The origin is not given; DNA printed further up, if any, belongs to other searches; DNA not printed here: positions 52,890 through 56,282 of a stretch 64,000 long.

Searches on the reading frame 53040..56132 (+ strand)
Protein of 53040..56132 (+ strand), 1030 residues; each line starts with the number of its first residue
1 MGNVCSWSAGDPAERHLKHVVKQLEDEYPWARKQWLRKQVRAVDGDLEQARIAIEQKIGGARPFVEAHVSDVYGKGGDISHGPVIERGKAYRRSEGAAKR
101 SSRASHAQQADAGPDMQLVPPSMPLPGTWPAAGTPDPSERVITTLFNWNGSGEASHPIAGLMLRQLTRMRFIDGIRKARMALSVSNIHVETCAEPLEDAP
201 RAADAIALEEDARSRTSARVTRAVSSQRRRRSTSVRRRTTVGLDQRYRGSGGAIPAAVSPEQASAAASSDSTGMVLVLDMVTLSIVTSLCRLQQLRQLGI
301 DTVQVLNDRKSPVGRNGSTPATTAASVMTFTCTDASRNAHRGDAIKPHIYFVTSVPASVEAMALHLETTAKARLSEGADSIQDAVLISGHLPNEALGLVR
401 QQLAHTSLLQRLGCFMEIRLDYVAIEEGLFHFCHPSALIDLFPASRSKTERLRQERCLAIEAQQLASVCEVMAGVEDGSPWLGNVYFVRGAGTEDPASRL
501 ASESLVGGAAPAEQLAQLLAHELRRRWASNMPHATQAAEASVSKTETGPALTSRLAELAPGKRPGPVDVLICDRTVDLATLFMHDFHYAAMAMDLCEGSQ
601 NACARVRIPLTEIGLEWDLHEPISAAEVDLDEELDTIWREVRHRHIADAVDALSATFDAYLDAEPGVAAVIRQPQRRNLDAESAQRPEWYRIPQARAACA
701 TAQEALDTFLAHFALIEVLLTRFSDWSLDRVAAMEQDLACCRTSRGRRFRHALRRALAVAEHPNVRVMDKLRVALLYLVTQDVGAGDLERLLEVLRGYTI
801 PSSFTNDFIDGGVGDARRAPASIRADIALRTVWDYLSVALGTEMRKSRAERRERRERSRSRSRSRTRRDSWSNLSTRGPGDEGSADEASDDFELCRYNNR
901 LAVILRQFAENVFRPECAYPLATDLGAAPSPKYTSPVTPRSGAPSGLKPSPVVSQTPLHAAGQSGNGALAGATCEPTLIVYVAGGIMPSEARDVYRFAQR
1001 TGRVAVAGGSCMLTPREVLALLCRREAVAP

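Call 8: find_encoding_contigs(protein=window:53040-56132:+, flank=10000, max_places=4)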
Protein window:53040-56132:+ (1030 aa): no gene with exactly this product is on record in the collection.

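Call 9: search_protein_families(library=pfam, proteins=[window:53040-56132:+], max_evalue=0.01)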
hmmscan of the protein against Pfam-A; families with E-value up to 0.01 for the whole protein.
window:53040-56132:+ (1030 aa): 1 family
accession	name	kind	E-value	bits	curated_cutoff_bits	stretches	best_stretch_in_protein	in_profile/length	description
PF00995.28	Sec1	-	3.6e-48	165.6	30.7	1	275-1019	2-573/575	Sec1 family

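Call 19: find_homologous_proteins(query=window:53040-56132:+, max_evalue=1e-10)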
Query window:53040-56132:+ (1030 aa): 3 proteins with E <= 1e-10 among 8000 candidates.
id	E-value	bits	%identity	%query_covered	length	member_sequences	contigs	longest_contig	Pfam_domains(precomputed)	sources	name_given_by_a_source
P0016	0.0e+0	2285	99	100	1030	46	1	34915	PF00995.29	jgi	-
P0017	0.0e+0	1078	53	100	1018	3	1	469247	PF00995.29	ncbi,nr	ncbi:hypothetical protein CCYA_CCYA17G4280 [Cyanidiococcus yangmingshanensis]|nr:hypothetical protei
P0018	0.0e+0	1028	51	100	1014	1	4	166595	PF00995.29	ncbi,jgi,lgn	jgi:syntaxin-binding protein 1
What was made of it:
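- Tried and rejected: It was dropped once Sec1 matched Cyanidiococcus (call 19).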

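Call 20: find_encoding_contigs(protein=P0017, flank=10000, max_places=3)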
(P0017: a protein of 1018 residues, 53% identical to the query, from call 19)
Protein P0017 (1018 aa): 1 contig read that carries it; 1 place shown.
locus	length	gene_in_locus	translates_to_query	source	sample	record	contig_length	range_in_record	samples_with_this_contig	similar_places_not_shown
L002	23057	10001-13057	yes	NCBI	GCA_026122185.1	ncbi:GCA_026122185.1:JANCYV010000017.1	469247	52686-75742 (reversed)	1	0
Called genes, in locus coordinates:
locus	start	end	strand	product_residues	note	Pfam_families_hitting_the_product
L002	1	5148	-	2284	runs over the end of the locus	PF03568:Separin_C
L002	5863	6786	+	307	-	-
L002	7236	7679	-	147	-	PF00226:DnaJ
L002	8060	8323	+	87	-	PF02597:ThiS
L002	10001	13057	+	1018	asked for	PF00995:Sec1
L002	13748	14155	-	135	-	-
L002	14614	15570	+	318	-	-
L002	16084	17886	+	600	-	-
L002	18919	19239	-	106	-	-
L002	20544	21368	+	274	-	PF01048:PNP_UDP_1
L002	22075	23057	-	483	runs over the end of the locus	PF01979:Amidohydro_1, PF07969:Amidohydro_3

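Call 21: find_encoding_contigs(protein=P0018, flank=10000, max_places=3)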
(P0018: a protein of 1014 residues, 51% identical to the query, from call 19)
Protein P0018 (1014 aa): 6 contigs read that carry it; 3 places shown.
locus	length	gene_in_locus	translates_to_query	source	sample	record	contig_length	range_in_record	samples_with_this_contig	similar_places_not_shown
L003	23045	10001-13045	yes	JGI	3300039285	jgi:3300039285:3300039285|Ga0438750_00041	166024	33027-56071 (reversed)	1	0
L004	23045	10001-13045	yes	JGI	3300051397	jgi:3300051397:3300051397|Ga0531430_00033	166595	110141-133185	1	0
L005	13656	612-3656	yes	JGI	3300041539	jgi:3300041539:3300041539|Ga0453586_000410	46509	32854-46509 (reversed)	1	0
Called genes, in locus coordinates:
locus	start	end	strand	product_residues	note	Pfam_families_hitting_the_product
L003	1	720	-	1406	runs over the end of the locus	PF03568:Separin_C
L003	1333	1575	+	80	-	-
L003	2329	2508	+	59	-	-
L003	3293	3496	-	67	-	-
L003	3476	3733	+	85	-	-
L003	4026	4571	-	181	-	-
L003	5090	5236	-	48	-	-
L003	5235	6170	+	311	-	-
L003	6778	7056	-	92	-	PF00226:DnaJ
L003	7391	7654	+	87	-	PF02597:ThiS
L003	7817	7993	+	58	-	-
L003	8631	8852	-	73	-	-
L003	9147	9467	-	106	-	-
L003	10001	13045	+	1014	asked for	PF00995:Sec1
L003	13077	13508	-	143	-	-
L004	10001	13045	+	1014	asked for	PF00995:Sec1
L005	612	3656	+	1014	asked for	PF00995:Sec1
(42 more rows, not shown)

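Call 22: find_encoding_contigs(protein=P0016, flank=10000, max_places=3)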
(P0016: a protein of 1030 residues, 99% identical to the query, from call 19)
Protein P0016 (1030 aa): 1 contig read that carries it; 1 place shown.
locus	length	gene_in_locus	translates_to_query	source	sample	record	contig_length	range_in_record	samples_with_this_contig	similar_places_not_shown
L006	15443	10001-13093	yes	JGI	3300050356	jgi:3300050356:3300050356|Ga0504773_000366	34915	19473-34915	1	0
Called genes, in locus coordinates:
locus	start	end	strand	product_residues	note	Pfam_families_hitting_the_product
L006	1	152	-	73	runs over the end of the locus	-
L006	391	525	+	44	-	-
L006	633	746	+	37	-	-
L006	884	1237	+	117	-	-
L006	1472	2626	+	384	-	-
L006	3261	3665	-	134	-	PF00226:DnaJ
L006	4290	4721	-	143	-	-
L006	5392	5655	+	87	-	PF02597:ThiS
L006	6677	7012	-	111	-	-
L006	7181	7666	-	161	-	-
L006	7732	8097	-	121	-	-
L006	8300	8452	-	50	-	-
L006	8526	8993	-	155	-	-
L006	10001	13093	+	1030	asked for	PF00995:Sec1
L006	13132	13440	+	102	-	-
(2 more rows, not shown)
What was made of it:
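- Synteny is conserved and the spacers in relatives are short (calls 20-22).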
